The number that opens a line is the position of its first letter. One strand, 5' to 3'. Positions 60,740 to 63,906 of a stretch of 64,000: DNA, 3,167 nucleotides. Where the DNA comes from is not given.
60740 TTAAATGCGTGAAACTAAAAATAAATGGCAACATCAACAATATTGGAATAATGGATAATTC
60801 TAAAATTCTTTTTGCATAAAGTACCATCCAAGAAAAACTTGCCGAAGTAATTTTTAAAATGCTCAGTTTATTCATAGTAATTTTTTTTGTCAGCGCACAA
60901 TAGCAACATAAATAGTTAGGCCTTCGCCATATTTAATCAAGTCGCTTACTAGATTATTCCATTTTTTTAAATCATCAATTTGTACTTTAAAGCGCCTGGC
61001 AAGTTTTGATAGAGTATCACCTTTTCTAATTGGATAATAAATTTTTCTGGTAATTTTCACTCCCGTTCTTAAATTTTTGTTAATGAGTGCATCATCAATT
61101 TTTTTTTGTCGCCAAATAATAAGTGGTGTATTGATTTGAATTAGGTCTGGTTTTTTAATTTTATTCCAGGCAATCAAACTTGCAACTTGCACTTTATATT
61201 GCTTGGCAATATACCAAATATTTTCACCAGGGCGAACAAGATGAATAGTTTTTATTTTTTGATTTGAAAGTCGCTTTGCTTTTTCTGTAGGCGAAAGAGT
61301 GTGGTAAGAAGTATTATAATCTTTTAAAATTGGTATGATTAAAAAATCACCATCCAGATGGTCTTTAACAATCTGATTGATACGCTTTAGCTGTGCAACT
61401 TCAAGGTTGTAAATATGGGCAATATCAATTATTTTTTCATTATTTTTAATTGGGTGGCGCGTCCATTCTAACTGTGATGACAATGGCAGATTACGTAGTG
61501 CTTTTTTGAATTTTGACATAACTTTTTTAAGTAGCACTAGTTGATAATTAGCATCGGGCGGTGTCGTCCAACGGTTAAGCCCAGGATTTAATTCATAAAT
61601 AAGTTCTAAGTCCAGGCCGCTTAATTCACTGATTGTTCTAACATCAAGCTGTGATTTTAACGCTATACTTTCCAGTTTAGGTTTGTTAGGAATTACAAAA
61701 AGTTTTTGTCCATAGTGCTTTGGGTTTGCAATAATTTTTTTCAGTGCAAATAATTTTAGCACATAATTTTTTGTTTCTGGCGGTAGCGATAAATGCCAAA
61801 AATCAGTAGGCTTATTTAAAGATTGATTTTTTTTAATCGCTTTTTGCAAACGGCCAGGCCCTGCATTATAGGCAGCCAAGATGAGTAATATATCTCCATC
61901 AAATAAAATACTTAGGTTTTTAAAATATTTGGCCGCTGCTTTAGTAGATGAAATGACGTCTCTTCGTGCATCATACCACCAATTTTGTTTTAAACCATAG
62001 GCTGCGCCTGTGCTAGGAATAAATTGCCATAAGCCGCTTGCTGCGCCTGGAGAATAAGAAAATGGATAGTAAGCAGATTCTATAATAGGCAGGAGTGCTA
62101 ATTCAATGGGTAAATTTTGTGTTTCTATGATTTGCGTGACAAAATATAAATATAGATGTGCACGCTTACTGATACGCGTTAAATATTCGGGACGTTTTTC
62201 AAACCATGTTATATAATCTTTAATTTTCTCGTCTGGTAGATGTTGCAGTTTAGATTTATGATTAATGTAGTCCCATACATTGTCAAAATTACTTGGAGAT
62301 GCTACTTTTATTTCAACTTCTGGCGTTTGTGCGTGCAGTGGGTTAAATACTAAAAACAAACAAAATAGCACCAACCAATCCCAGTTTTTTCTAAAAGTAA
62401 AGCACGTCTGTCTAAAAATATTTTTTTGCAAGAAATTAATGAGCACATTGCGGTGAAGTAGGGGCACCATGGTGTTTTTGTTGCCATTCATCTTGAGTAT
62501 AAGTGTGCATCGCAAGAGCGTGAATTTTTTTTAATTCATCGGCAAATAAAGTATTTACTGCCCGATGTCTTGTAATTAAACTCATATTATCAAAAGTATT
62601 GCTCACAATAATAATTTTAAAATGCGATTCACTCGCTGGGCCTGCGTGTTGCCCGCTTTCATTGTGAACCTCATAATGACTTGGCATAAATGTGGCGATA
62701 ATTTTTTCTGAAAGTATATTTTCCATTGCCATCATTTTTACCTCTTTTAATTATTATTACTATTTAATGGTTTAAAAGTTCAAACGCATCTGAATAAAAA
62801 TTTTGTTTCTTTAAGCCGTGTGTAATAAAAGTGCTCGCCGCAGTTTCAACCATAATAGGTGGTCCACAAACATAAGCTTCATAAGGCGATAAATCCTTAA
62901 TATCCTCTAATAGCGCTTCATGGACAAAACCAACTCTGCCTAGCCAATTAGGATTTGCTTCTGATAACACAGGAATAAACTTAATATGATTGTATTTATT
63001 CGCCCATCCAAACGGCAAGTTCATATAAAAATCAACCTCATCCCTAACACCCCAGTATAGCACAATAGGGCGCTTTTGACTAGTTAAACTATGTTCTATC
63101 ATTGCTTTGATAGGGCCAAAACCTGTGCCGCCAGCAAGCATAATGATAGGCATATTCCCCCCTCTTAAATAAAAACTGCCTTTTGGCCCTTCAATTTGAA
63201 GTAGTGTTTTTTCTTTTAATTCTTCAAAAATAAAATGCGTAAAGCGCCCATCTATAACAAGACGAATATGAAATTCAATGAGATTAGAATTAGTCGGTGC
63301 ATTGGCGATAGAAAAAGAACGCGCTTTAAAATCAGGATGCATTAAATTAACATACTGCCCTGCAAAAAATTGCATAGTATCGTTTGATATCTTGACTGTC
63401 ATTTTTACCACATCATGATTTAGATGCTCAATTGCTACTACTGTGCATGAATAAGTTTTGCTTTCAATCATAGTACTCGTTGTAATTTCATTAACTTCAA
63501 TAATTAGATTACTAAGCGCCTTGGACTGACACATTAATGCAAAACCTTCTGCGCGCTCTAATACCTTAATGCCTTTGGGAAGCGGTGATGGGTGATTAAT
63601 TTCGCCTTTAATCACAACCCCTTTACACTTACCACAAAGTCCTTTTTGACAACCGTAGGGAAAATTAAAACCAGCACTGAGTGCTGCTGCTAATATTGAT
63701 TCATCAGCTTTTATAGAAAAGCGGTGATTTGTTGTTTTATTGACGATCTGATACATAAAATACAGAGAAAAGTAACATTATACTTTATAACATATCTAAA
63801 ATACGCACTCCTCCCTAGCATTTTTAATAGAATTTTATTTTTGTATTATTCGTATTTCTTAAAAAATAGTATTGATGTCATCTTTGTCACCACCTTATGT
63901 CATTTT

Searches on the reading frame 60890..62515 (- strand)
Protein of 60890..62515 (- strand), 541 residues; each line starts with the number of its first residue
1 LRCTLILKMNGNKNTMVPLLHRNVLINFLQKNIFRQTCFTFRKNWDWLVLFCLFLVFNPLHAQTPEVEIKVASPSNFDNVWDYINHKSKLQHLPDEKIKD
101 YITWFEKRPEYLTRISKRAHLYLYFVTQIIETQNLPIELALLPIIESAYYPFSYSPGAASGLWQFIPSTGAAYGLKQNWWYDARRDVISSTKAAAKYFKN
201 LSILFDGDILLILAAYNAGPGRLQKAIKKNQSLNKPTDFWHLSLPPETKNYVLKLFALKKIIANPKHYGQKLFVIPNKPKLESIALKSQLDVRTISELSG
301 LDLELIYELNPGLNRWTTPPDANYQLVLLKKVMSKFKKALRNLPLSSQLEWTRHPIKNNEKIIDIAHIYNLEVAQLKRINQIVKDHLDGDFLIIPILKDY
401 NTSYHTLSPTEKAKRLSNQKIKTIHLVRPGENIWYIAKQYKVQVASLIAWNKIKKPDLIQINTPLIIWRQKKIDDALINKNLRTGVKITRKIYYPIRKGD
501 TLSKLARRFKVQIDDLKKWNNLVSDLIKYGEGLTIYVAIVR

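Call 35: search_protein_families(library=ncbifam, proteins=[window:60890-62515:-], max_evalue=0.00001)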
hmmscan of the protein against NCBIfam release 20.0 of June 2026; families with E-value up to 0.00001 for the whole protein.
window:60890-62515:- (541 aa): 7 families
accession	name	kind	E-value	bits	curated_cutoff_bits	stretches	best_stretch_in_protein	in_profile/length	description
NF008050.0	PRK10783.1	equivalog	3.7e-92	309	508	2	78-469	60-449/457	murein transglycosylase D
NF004974.0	PRK06347.1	equivalog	1.2e-15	57.6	701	1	360-535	414-591/592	1,4-beta-N-acetylmuramoylhydrolase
TIGR02899.1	spore_safA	subfamily_domain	2.1e-10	40.4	67.85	0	497-525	2-30/44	SafA/ExsA family spore coat assembly protein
NF047373.1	BB0259_flg_lyt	exception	1.3e-08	34.2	234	1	122-257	548-683/705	flagellar assembly lytic transglycosylase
NF047755.1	LIC_10271_M23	exception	4.2e-07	29.9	180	0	418-469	20-71/207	LIC_10271 family cell wall hydrolase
TIGR02907.1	spore_VI_D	equivalog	4.9e-06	26.3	169.85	0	494-531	302-339/344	stage VI sporulation protein D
NF010495.0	PRK13914.1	equivalog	4.9e-06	25.8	647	0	494-535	202-243/481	invasion associated endopeptidase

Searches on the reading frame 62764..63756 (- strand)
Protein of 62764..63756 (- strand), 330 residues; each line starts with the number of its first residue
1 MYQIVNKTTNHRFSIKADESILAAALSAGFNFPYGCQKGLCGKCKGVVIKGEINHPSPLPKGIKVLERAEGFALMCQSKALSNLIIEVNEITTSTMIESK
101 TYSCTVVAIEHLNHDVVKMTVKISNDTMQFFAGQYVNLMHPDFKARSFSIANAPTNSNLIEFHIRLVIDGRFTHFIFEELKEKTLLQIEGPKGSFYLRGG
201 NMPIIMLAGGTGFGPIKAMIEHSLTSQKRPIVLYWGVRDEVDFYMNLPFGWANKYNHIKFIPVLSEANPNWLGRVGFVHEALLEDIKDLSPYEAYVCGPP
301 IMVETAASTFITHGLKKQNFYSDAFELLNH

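Call 35: search_protein_families(library=ncbifam, proteins=[window:62764-63756:-], max_evalue=0.00001)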
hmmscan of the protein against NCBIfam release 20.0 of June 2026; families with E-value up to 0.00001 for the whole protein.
window:62764-63756:- (330 aa): 20 families
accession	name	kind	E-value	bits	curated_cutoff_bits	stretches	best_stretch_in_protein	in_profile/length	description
NF040810.1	BenC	equivalog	6.8e-58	196.4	430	1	14-325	16-330/333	benzoate 1,2-dioxygenase electron transfer component BenC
NF005963.0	PRK08051.1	equivalog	3.2e-52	177.2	230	1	100-327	2-232/233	NAD(P)H-flavin reductase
NF008822.0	PRK11872.1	equivalog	9.5e-51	172.8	402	1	13-326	17-336/341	anthranilate 1,2-dioxygenase electron transfer component AntC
NF045803.1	MethMoxFADbindMmoC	equivalog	3.5e-48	164.1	500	1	4-325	4-340/343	aromatic/alkene monooxygenase hydroxylase FAD-binding subunit MmoC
NF052252.1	flav_redu_LuxG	exception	1.2e-42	145.7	340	1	103-326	2-230/232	flavin mononucleotide reductase LuxG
TIGR01941.1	nqrF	equivalog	1.2e-29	103.5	295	2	145-325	206-403/405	NADH:ubiquinone reductase (Na(+)-transporting) subunit F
NF004317.0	PRK05713.1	equivalog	1.8e-26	93.2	338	1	9-325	7-308/312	iron-sulfur-binding ferredoxin reductase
TIGR02160.1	PA_CoA_Oxy5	hypoth_equivalog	1.2e-24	86.8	420.8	2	104-326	4-242/352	1,2-phenylacetyl-CoA epoxidase subunit PaaE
NF058606.1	GlBtMonoRdsGbcB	equivalog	7.1e-22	77.8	500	2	89-325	2-247/362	glycine betaine monooxygenase reductase subunit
NF007964.0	PRK10684.1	equivalog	8.1e-19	67.7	383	1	106-326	14-238/333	NADH oxidoreductase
TIGR02911.1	sulfite_red_B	equivalog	1.1e-14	54.1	288.6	1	112-322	14-221/261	anaerobic sulfite reductase subunit AsrB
NF009805.0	PRK13289.1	equivalog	4.6e-14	52.1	432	1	126-325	181-392/399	NO-inducible flavohemoprotein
NF006220.0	PRK08345.1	subfamily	8.8e-12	44.8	395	1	125-321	38-247/294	cytochrome-c3 hydrogenase subunit gamma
NF000796.0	PRK00054.1-1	equivalog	2.9e-10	39.8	224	1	116-309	15-188/254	dihydroorotate dehydrogenase electron transfer subunit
NF040830.1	sulfhyd_ShyC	equivalog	3.2e-09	36.4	600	1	120-242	25-150/288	NAD(P)-dependent hydrogenase/sulfhydrogenase 2 subunit gamma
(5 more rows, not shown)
